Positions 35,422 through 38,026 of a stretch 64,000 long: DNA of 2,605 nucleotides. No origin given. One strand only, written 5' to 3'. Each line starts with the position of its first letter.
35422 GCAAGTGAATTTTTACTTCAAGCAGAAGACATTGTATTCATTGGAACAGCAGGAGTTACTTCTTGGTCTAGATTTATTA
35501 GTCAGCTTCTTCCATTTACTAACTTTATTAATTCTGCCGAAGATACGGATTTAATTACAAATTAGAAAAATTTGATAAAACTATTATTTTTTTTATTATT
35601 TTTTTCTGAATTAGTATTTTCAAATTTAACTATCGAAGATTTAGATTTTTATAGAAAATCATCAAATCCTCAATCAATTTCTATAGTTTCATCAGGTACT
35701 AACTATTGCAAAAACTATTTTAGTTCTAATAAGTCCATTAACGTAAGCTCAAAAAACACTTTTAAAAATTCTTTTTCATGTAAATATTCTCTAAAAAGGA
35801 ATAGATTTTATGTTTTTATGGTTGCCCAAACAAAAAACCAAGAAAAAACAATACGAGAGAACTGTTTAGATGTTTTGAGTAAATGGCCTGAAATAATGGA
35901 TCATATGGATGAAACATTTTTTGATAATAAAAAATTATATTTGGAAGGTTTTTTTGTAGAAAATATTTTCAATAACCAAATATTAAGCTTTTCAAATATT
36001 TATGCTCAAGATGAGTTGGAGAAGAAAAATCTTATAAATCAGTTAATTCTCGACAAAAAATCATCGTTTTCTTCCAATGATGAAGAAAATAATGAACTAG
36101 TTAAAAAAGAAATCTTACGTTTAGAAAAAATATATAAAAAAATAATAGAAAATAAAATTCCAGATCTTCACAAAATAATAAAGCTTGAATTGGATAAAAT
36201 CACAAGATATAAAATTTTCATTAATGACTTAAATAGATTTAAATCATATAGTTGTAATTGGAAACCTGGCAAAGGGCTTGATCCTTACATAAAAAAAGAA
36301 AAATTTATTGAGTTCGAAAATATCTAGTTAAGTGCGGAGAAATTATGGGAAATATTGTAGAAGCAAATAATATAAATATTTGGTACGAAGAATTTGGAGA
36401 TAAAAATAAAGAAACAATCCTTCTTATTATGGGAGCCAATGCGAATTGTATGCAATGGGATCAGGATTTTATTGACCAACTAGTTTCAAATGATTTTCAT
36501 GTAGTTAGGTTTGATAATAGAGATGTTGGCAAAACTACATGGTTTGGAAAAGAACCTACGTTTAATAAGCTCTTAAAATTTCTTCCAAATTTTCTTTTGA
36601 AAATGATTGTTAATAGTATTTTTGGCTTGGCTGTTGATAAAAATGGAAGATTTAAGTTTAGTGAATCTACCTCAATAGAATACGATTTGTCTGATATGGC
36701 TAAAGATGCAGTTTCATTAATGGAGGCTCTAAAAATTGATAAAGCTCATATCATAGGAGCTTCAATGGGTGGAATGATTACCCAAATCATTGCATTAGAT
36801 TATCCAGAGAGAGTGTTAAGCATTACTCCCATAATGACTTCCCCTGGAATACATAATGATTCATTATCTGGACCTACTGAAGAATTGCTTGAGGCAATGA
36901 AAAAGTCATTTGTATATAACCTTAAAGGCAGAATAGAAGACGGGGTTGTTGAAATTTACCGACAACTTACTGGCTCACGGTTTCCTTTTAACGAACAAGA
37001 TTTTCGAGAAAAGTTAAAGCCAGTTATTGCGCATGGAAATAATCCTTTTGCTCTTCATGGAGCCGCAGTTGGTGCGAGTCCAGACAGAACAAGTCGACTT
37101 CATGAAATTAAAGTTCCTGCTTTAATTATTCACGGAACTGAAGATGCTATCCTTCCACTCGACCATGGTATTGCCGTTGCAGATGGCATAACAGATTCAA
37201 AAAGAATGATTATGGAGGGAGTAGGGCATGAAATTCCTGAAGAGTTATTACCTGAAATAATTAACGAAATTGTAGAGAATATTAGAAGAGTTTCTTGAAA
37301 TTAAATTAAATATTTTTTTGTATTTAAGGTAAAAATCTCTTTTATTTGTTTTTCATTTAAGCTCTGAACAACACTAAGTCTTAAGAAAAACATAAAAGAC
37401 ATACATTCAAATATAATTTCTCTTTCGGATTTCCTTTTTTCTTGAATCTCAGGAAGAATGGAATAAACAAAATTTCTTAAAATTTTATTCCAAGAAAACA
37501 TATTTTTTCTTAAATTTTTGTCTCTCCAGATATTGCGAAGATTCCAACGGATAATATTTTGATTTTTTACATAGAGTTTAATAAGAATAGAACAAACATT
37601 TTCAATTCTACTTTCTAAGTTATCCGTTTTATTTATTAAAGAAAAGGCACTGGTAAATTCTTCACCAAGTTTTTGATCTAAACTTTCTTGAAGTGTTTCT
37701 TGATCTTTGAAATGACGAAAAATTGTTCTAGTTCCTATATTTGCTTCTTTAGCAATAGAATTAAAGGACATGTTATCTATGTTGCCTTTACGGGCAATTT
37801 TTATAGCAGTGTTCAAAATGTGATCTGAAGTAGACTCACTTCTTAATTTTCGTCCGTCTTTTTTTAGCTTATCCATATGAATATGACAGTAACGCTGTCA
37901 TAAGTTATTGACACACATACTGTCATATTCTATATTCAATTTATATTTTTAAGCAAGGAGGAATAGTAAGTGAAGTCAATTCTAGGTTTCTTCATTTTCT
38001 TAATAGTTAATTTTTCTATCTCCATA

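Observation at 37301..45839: TetR-linked cluster with three haloalkane-dehalogenase-family genes (two HLD-I, one HLD-II), a GST-like protein, an NMO flavoenzyme and five unknown envelope proteins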

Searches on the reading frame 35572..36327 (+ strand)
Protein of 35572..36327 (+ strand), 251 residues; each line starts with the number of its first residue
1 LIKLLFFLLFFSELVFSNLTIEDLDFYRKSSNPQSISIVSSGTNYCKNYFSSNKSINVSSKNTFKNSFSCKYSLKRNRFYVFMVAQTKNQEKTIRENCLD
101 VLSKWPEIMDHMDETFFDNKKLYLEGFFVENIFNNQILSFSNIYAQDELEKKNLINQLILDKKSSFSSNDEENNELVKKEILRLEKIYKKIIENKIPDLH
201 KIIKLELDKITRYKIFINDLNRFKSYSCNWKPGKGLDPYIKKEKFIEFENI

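Call 64: search_protein_families(library=pfam, proteins=[window:35572-36327:+], max_evalue=5)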
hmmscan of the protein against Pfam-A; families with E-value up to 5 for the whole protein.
window:35572-36327:+ (251 aa): 1 family
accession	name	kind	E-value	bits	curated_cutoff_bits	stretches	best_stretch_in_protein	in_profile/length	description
PF04796.18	RepA_C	-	0.011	16.4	26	1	139-209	78-147/181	Plasmid encoded RepA protein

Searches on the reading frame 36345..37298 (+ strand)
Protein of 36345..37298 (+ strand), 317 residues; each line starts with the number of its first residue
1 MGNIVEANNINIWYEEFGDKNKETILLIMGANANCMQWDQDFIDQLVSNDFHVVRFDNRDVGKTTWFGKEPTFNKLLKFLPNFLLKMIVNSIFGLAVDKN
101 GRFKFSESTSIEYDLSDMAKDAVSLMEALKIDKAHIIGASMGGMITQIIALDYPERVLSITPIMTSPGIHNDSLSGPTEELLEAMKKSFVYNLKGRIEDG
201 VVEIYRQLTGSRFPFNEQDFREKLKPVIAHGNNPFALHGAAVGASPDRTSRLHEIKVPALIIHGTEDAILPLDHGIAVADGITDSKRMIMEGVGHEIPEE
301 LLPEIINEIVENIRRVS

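Call 3: search_protein_families(library=pfam, proteins=[window:36345-37298:+], max_evalue=0.01)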
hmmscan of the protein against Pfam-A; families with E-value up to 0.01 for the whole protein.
window:36345-37298:+ (317 aa): 7 families
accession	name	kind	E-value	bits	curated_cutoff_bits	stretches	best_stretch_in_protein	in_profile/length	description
PF00561.26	Abhydrolase_1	-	2.9e-19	70.1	25.8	1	24-298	2-241/245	alpha/beta hydrolase fold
PF12146.15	Hydrolase_4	-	6.2e-16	58.8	27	1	114-300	54-237/239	Serine aminopeptidase, S33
PF12697.13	Abhydrolase_6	-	2.7e-08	35.2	26.3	1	30-297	6-205/217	Alpha/beta hydrolase family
PF02230.22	Abhydrolase_2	-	0.00014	22.2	23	0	255-309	155-213/217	Phospholipase/Carboxylesterase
PF00326.27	Peptidase_S9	-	0.00038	20.4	22.6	0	250-283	136-171/213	Prolyl oligopeptidase family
PF20408.4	Abhydrolase_11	-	0.006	16.8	27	0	245-269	116-140/193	Alpha/beta hydrolase domain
PF12740.14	PETase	-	0.0079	16.1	28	0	240-287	151-201/263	PET hydrolase-like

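Call 4: search_protein_families(library=ncbifam, proteins=[window:36345-37298:+], max_evalue=0.01)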
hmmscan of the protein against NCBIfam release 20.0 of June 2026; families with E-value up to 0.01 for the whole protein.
window:36345-37298:+ (317 aa): 39 families (the best 25 are shown)
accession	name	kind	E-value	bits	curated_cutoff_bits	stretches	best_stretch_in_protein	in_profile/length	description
NF052610.1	macro_16_ester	equivalog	1.1e-65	221.8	420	2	101-312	63-279/281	alpha/beta fold macrolide esterase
NF041759.1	mac_hydro_EstT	equivalog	1.2e-52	178.9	450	2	101-313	62-277/278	macrolide hydrolase EstT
NF053684.1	esterase_mleBCA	exception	7.2e-52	176.3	570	2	106-311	68-279/281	BCA family alpha/beta fold macrolide esterase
NF053683.1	esterase_mleBRB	exception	1e-50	173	585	2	101-309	63-272/280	BRB family alpha/beta fold macrolide esterase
NF053693.1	esterase_mleCBF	exception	7.2e-47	160.1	564.5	2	101-311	63-276/279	CBF family alpha/beta fold macrolide esterase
NF033124.1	estX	equivalog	4e-40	137.7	600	3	241-311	207-277/280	macrolide esterase EstX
TIGR02427.1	protocat_pcaD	equivalog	8e-23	81.1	255.85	1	95-307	43-243/251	3-oxoadipate enol-lactonase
NF051488.1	bifunc_PcaDC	exception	4.1e-21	75.5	390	1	97-310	44-247/375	bifunctional 3-oxoadipate enol-lactonase/4-carboxymuconolactone decarboxylase PcaDC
NF051487.1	bifunc_PcaCD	exception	7e-18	64.9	430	1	95-295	202-393/413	bifunctional 4-carboxymuconolactone decarboxylase/3-oxoadipate enol-lactonase PcaCD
TIGR03611.1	RutD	equivalog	4.9e-16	58.9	238.5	1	96-163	44-111/258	pyrimidine utilization protein D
TIGR03343.1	biphenyl_bphD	equivalog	9.3e-16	57.9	462.15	1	121-296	90-263/282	2-hydroxy-6-oxo-6-phenylhexa-2,4-dienoate hydrolase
NF011457.0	PRK14875.1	equivalog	8.6e-15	54.6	307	1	112-296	178-352/372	acetoin dehydrogenase dihydrolipoyllysine-residue acetyltransferase subunit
NF050089.1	i_nPHAscl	equivalog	1.3e-14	53.9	300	1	85-160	38-112/288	intracellular short-chain-length polyhydroxyalkanoate depolymerase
NF045632.1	hydroxlase_HsaD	equivalog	1.6e-12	46.9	400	1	90-170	62-141/290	4,5:9,10-diseco-3-hydroxy-5,9,17-trioxoandrosta-1(10),2-diene-4-oate hydrolase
TIGR01250.1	pro_imino_pep_2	subfamily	5.2e-12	45.9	167.65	2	121-160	85-124/288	proline iminopeptidase-family hydrolase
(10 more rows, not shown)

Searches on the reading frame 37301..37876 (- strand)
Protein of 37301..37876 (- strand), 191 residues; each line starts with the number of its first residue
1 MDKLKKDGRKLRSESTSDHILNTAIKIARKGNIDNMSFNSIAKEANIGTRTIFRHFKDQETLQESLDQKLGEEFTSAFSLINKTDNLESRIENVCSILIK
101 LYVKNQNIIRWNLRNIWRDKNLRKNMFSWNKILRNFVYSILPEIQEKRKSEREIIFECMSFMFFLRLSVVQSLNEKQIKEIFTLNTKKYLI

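Call 3: search_protein_families(library=pfam, proteins=[window:37301-37876:-], max_evalue=0.01)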
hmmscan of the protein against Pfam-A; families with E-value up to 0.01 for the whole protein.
window:37301-37876:- (191 aa): 1 family
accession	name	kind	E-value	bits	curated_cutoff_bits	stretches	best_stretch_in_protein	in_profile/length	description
PF00440.29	TetR_N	-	4.4e-07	30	24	1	20-62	1-43/47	Bacterial regulatory proteins, tetR family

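Call 4: search_protein_families(library=ncbifam, proteins=[window:37301-37876:-], max_evalue=0.01)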
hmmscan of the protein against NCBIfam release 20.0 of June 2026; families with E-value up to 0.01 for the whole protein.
window:37301-37876:- (191 aa): 10 families
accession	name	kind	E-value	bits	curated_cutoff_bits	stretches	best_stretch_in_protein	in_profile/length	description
NF051852.1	efflux_TF_MtrR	exception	5.3e-07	29.6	280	1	10-103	5-97/205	multidrug efflux system transcriptional repressor MtrR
NF053878.1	FATransRegFadRBac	equivalog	5.7e-06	26.2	200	1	18-148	6-134/190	fatty acid metabolism transcriptional regulator FadR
NF007949.0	PRK10668.1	equivalog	5e-05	22.9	271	1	10-65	6-61/216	multidrug efflux transporter transcriptional repressor AcrR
TIGR03968.1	mycofact_TetR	equivalog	6e-05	22.7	224.9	1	13-91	7-85/190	mycofactocin system transcriptional regulator MftR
NF011572.0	PRK14996.1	equivalog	0.00015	21.7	144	1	11-84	4-77/192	TetR family transcriptional regulator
NF037937.1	septum_RefZ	equivalog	0.00062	19.7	180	1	18-186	2-173/195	forespore capture DNA-binding protein RefZ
NF008402.0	PRK11202.1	equivalog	0.0011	18.6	151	1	13-63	9-60/211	HTH-type transcriptional repressor FabR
NF007015.0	PRK09480.1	equivalog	0.0016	18.1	120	1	15-110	10-106/197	nucleoid occlusion factor SlmA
NF033703.1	transcr_KstR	equivalog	0.0036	16.9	280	1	19-62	11-54/185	cholesterol catabolism transcriptional regulator KstR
NF007430.0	PRK09975.1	equivalog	0.0084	15.3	274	0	14-66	10-62/220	acrEF/envCD operon transcriptional regulator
